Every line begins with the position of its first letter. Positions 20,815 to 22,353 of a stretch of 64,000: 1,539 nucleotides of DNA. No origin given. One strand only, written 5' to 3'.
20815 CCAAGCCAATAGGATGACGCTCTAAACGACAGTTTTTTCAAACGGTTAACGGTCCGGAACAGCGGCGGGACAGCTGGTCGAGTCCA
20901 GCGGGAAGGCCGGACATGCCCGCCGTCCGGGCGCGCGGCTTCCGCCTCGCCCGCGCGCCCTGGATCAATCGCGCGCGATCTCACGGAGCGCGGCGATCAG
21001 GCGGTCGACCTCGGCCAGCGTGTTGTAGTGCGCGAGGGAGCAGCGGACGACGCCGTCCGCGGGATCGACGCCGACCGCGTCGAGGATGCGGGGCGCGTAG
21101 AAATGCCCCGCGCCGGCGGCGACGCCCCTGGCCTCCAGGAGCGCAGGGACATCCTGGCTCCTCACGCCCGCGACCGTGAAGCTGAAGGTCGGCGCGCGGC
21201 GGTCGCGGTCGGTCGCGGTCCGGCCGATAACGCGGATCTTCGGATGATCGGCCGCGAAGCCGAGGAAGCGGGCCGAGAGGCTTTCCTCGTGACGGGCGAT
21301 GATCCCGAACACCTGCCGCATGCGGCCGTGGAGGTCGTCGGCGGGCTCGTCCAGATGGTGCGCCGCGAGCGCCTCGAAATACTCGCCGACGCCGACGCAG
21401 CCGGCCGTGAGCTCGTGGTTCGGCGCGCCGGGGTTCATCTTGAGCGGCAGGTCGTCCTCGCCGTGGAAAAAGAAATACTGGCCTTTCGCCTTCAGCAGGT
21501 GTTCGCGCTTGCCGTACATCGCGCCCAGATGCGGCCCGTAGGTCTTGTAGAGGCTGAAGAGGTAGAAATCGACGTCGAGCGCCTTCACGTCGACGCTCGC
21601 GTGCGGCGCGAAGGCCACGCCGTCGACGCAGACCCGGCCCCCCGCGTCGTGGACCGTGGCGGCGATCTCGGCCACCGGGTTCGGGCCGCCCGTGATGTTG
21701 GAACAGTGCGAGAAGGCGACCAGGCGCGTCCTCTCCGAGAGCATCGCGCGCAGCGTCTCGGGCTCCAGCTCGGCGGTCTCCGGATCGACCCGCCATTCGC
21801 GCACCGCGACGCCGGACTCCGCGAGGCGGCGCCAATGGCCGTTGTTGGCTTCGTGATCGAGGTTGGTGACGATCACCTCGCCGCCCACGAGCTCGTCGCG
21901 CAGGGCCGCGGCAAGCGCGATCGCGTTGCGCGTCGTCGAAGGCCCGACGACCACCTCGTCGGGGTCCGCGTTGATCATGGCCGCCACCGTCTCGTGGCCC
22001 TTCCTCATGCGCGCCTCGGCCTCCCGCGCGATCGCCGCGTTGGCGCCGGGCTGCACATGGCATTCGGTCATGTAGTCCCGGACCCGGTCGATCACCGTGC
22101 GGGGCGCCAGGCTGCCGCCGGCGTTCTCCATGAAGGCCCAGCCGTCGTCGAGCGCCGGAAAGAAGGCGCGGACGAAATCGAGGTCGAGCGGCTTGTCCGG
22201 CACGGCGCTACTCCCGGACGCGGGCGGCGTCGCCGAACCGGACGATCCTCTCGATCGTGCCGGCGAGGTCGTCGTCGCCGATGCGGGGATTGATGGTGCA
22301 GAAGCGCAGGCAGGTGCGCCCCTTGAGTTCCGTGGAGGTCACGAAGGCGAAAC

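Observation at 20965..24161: Operon NDT/DNPH1-fold protein -> group II PLP decarboxylase -> class V aminotransferase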

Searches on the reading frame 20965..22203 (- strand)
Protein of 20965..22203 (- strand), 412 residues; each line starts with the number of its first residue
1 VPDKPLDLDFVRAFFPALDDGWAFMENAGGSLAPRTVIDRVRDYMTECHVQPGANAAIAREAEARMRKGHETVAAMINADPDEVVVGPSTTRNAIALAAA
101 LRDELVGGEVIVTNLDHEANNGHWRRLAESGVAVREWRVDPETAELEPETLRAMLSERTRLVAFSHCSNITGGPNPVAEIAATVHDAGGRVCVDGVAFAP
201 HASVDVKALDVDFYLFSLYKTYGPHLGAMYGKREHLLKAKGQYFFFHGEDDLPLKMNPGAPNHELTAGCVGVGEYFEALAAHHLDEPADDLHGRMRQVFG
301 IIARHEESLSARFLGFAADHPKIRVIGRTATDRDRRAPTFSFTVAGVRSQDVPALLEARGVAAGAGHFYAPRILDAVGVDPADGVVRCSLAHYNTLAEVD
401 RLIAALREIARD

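Call 7: search_protein_families(library=pfam, proteins=[window:20965-22203:-], max_evalue=0.01)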
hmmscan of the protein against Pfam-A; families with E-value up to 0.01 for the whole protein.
window:20965-22203:- (412 aa): 1 family
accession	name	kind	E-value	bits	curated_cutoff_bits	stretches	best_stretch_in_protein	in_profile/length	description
PF00266.25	Aminotran_5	-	2.9e-57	194.8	21.5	1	24-402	2-371/371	Aminotransferase class-V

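Call 16: search_protein_families(library=ncbifam, proteins=[window:20965-22203:-], max_evalue=0.001)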
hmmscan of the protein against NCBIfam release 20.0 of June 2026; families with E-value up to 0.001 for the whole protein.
window:20965-22203:- (412 aa): 22 families
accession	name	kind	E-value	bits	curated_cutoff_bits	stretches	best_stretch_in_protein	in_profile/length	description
TIGR01976.1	am_tr_V_VC1184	hypoth_equivalog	1.4e-102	344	352.35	1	7-406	2-401/401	cysteine desulfurase-like protein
TIGR01979.1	sufS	subfamily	1.3e-54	185.7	475.1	1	22-410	19-399/403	SufS family cysteine desulfurase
NF041166.1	f2_encap_cargo1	exception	2.3e-53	182.3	800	2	4-238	223-467/623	family 2A encapsulin nanocompartment cargo protein cysteine desulfurase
NF008126.0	PRK10874.1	equivalog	1.9e-46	159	607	1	9-407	7-393/401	cysteine desulfurase CsdA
TIGR03392.1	FeS_syn_CsdA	equivalog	1.1e-45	156.6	493.6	1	11-407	6-390/398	cysteine desulfurase CsdA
NF006791.0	PRK09295.1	equivalog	6.6e-44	150.6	661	2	11-236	8-243/406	cysteine desulfurase SufS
TIGR03402.1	FeS_nifS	equivalog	7.6e-30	103.9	530.75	1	25-410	3-370/379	cysteine desulfurase NifS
TIGR01977.1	am_tr_V_EF2568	hypoth_equivalog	5.7e-24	84.8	377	2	27-223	5-203/376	cysteine desulfurase family protein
NF040779.1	Sec_lyase_SclA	exception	9.7e-19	67.5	525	2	34-220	13-198/378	selenocysteine lyase SclA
TIGR03403.1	nifS_epsilon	equivalog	1.7e-18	66.6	587.7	1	27-408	6-371/382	NifS family cysteine desulfurase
TIGR03235.1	DNA_S_dndA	equivalog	1.2e-17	64.3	480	1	28-264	6-243/353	cysteine desulfurase DndA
NF010611.0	PRK14012.1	equivalog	2.3e-15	56.5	548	1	35-237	19-226/406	IscS subfamily cysteine desulfurase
TIGR02006.1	IscS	equivalog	8e-14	51.4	643.2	1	35-239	17-224/402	IscS subfamily cysteine desulfurase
NF002806.0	PRK02948.1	subfamily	1.5e-11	43.9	304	1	61-230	40-211/381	IscS subfamily cysteine desulfurase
TIGR03301.1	PhnW-AepZ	equivalog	3.4e-06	26.7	360.8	1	143-222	108-189/355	2-aminoethylphosphonate aminotransferase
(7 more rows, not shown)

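Call 29: search_solved_structures(query=window:20965-22203:-, max_evalue=1e-20)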
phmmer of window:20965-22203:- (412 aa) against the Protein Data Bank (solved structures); distinct sequences matched with E-value up to 1e-20: 45.
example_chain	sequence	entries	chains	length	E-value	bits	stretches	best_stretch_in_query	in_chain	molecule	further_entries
9x4u_A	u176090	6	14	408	4.6e-80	272.4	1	6-409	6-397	Aminotransferase-like protein FGM3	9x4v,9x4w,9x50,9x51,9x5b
7mkv_A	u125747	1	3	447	1.8e-52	181.5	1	5-410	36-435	Cysteine desulfurase-like protein ustD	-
3cai_A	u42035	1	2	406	1.6e-39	139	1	7-408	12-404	POSSIBLE AMINOTRANSFERASE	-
5xt5_A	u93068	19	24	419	1.1e-37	132.9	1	22-408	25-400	Cysteine desulfurase SufS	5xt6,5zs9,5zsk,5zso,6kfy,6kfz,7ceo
5j8q_A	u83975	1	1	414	1.1e-37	132.9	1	22-408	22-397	Cysteine desulfurase SufS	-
7e6a_A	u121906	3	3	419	1.1e-37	132.8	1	22-408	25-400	Cysteine desulfurase SufS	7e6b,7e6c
5ft4_A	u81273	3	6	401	3.3e-37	131.3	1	12-406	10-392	CYSTEINE DESULFURASE CSDA | L-CYSTEINE DESULFURASE CSDA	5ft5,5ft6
5ft8_A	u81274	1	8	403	3.3e-37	131.3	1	12-406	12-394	Cysteine desulfurase CsdA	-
4lw2_A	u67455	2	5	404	3.3e-37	131.3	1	12-406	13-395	Cysteine sulfinate desulfinase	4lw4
7e6d_A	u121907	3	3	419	5.3e-37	130.6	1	22-408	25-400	Cysteine desulfurase SufS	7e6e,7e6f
1t3i_A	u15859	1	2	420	5.6e-37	130.5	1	22-408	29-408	Probable cysteine desulfurase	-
9ddd_A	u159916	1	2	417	6e-37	130.4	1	5-408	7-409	Probable cysteine desulfurase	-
8odq_B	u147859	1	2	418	6.1e-37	130.4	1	5-408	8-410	Cysteine desulfurase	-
7ruj_A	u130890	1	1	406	1.4e-36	129.2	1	8-411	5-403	Cysteine desulfurase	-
7rrn_A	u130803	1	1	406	1.7e-36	129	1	8-411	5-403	Cysteine desulfurase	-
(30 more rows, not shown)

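Call 35: search_solved_structures(query=window:20965-22203:-, max_evalue=1e-38, show_alignments=4)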
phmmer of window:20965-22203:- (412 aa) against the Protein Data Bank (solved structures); distinct sequences matched with E-value up to 1e-38: 3.
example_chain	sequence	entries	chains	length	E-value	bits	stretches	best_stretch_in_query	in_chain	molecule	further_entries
9x4u_A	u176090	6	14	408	4.6e-80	272.4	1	6-409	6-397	Aminotransferase-like protein FGM3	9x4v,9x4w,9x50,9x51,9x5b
7mkv_A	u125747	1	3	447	1.8e-52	181.5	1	5-410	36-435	Cysteine desulfurase-like protein ustD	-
3cai_A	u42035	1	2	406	1.6e-39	139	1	7-408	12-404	POSSIBLE AMINOTRANSFERASE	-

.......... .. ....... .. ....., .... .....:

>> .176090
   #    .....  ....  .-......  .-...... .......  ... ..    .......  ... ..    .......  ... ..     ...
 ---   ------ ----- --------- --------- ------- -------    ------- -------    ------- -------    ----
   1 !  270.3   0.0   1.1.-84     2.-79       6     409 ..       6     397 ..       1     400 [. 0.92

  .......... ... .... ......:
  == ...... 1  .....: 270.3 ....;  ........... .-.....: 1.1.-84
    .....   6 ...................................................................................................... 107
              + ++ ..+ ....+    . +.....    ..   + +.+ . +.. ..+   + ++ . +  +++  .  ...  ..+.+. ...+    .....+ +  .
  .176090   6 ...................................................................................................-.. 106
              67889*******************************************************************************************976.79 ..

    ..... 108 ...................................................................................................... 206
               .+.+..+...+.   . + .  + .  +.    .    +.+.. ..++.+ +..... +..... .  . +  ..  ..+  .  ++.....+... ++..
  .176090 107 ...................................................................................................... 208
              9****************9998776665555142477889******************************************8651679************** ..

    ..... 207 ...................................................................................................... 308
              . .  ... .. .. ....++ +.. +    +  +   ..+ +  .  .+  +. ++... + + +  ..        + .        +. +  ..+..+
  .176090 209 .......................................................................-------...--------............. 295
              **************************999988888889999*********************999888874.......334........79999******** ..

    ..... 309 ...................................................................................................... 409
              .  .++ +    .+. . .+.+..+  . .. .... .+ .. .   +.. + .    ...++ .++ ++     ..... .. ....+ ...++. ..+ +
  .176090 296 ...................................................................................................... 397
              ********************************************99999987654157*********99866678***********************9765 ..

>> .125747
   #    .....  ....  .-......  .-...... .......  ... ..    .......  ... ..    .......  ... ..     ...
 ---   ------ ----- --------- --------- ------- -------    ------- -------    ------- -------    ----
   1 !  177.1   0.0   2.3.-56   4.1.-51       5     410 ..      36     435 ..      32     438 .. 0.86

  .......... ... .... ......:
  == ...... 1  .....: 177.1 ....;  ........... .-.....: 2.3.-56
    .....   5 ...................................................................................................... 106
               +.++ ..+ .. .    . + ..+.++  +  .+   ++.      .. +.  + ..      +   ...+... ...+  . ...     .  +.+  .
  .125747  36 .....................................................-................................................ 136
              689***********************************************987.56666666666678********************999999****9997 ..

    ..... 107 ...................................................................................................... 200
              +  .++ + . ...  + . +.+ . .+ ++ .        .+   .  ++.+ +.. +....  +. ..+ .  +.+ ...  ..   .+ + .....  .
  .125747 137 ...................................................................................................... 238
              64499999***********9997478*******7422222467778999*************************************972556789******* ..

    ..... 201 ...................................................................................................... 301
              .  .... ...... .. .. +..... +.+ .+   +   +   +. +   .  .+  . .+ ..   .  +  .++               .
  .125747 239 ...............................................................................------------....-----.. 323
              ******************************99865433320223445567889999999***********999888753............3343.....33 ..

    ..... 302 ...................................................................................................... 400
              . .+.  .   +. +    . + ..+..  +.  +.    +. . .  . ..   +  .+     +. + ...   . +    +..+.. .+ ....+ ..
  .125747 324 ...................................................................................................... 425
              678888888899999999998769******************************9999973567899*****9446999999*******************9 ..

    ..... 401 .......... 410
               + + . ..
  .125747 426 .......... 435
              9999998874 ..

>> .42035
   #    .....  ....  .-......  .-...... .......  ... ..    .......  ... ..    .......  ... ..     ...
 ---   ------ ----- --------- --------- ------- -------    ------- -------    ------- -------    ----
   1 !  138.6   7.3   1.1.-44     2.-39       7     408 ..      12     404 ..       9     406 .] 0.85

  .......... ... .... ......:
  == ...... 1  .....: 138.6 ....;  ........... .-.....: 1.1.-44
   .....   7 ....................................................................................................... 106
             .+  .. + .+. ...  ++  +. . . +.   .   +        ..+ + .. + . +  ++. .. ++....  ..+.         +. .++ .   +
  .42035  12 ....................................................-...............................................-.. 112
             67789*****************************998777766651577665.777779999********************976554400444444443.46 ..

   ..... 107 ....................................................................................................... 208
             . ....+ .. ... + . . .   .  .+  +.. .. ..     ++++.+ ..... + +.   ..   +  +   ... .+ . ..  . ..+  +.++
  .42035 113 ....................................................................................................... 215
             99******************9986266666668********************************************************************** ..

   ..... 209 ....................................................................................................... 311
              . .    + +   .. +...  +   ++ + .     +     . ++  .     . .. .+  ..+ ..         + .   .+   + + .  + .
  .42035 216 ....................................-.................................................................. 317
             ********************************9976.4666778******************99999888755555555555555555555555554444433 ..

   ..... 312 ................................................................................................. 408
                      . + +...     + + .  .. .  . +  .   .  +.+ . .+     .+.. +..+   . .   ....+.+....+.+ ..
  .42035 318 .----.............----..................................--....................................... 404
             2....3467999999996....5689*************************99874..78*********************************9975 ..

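Call 67: find_related_loci(query=window:20965-22203:-, collection=metagenome_contigs, flank=7000)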
Query window:20965-22203:- (412 aa) in metagenome_contigs; peptide patterns used: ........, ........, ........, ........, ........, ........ (x = any residue, [..] = any of these).
353 stretches matched a pattern; 100 encode a relative of the query (tblastn E <= 1e-3); the best 80 are kept; 80 distinct loci.
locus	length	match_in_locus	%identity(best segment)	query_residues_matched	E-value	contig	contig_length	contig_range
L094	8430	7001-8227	80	1-409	0e+0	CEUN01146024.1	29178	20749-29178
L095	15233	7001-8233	78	1-410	0e+0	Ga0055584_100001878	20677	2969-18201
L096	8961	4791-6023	78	1-410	0e+0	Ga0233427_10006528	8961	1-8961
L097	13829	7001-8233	73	1-410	0e+0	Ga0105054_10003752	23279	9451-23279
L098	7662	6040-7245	58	6-406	2e-150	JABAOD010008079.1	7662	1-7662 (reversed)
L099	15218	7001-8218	59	6-409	3e-147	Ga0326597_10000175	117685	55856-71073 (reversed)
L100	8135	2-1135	58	30-406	4e-140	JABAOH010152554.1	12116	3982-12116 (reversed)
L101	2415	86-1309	53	6-409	4e-143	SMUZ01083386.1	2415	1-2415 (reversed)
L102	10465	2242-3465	53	6-409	4e-134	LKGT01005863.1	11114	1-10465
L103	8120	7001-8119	54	6-374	4e-123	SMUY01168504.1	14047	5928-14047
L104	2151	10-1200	46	6-406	3e-113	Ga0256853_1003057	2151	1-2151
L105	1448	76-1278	46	2-406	3e-116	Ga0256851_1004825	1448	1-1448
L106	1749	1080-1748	72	1-222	3e-109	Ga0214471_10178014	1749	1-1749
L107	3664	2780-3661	56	6-295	3e-101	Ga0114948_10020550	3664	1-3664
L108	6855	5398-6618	45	6-411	3e-99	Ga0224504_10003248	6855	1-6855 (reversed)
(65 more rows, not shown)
